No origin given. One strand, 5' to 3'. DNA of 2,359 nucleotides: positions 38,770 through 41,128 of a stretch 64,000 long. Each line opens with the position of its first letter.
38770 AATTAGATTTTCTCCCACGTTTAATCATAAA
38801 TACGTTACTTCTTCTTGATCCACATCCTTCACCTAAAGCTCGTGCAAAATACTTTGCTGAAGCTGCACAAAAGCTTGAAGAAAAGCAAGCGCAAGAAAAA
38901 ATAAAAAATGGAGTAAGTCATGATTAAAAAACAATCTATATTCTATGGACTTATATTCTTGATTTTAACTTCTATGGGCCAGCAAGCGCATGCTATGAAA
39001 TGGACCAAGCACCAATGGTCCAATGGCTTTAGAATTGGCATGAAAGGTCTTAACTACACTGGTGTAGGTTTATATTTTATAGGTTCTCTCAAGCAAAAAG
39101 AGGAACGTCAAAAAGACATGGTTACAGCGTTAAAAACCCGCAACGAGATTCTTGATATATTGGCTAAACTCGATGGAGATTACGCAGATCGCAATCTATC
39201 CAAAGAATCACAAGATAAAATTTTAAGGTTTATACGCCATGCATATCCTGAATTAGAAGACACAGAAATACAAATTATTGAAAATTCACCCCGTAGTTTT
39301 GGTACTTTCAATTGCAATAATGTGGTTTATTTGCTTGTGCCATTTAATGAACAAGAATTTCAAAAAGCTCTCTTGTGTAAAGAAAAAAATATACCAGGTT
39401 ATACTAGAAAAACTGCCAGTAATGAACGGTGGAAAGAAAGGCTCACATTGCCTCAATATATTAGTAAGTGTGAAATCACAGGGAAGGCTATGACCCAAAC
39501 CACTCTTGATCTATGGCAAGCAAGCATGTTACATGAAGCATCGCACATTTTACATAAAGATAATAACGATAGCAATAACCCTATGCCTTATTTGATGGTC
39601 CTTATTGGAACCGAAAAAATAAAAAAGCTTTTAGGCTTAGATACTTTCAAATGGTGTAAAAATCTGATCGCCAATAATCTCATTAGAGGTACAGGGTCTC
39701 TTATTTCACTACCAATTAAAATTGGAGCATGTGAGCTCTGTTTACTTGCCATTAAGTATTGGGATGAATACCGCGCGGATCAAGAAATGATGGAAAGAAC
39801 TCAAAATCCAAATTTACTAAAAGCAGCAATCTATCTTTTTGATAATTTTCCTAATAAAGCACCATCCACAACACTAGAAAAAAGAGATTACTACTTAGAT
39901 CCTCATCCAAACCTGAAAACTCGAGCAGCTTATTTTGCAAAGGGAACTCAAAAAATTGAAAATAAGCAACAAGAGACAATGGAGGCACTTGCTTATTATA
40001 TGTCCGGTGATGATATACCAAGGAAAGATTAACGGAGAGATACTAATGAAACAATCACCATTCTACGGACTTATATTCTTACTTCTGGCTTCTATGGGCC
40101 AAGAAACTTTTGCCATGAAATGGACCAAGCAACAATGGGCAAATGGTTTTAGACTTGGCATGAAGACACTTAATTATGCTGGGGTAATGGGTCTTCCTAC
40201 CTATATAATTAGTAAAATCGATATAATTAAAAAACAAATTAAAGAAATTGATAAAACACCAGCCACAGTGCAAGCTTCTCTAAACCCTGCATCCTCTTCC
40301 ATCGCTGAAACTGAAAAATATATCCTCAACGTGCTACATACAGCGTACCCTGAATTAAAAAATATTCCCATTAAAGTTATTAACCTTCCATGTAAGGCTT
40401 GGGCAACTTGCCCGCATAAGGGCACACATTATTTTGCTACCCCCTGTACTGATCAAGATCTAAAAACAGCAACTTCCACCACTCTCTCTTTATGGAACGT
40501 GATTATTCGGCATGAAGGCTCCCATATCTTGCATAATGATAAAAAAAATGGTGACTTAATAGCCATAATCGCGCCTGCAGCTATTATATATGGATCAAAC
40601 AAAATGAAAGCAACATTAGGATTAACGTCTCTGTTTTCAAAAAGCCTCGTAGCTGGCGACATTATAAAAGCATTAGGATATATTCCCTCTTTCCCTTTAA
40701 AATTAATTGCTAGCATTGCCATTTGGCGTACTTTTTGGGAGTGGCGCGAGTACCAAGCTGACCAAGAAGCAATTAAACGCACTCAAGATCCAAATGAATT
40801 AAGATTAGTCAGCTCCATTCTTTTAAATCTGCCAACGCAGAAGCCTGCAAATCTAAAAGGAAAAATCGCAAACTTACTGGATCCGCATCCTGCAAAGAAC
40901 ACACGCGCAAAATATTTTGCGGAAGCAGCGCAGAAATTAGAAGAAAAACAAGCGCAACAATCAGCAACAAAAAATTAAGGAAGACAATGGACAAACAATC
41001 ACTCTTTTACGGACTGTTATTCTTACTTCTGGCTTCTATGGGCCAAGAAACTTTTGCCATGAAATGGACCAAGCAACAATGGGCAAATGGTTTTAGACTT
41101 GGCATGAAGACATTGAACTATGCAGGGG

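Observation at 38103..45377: Seven-gene head-to-tail array of diverged, membrane-anchored HExxH (M48/HtpX-like) metallopeptidase paralogs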

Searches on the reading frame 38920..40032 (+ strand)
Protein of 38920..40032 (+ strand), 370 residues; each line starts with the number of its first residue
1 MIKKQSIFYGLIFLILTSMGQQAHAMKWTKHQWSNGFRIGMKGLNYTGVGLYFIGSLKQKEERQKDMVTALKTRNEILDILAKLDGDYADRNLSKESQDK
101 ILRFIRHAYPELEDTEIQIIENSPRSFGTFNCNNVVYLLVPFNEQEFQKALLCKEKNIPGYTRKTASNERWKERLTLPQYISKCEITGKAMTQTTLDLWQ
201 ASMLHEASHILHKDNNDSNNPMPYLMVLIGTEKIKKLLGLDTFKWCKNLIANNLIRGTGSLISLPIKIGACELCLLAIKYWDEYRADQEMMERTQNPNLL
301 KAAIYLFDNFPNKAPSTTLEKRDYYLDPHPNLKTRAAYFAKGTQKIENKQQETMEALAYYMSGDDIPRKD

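Call 3: search_protein_families(library=pfam, proteins=[window:38920-40032:+], max_evalue=1)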
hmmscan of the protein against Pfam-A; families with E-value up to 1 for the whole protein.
window:38920-40032:+ (370 aa): 1 family
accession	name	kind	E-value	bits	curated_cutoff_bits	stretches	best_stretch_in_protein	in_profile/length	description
PF01435.24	Peptidase_M48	-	0.0038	17.5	20.3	1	203-337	69-180/186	Peptidase family M48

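Call 4: search_protein_families(library=ncbifam, proteins=[window:38920-40032:+], max_evalue=1)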
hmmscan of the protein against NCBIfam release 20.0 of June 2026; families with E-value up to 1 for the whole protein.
window:38920-40032:+ (370 aa): 2 families
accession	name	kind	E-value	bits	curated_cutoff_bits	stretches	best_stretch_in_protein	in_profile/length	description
NF033092.0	HK_WalK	equivalog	0.019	13.5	725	1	49-191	24-160/594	cell wall metabolism sensor histidine kinase WalK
NF002826.0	PRK03001.1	equivalog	0.12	11.6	369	1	260-321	182-240/285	zinc metalloprotease HtpX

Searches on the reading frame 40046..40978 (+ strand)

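Call 3: search_protein_families(library=pfam, proteins=[window:40046-40978:+], max_evalue=1)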
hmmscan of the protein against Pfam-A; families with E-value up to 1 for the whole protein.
window:40046-40978:+ (310 aa): 2 families
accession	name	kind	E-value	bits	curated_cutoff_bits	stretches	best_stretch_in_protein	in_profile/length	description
PF01435.24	Peptidase_M48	-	0.00016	22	20.3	1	153-289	68-180/186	Peptidase family M48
PF14582.11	Metallophos_3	-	0.25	11.1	28.2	1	59-119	41-100/259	Metallophosphoesterase, calcineurin superfamily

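Call 4: search_protein_families(library=ncbifam, proteins=[window:40046-40978:+], max_evalue=1)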
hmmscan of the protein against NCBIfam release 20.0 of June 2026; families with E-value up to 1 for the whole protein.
window:40046-40978:+ (310 aa): 2 families
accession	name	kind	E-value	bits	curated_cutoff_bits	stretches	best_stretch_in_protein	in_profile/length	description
NF002826.0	PRK03001.1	equivalog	0.013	14.7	369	1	153-253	128-220/285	zinc metalloprotease HtpX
NF002839.0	PRK03072.1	equivalog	0.086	11.9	412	1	153-252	132-225/291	zinc metalloprotease HtpX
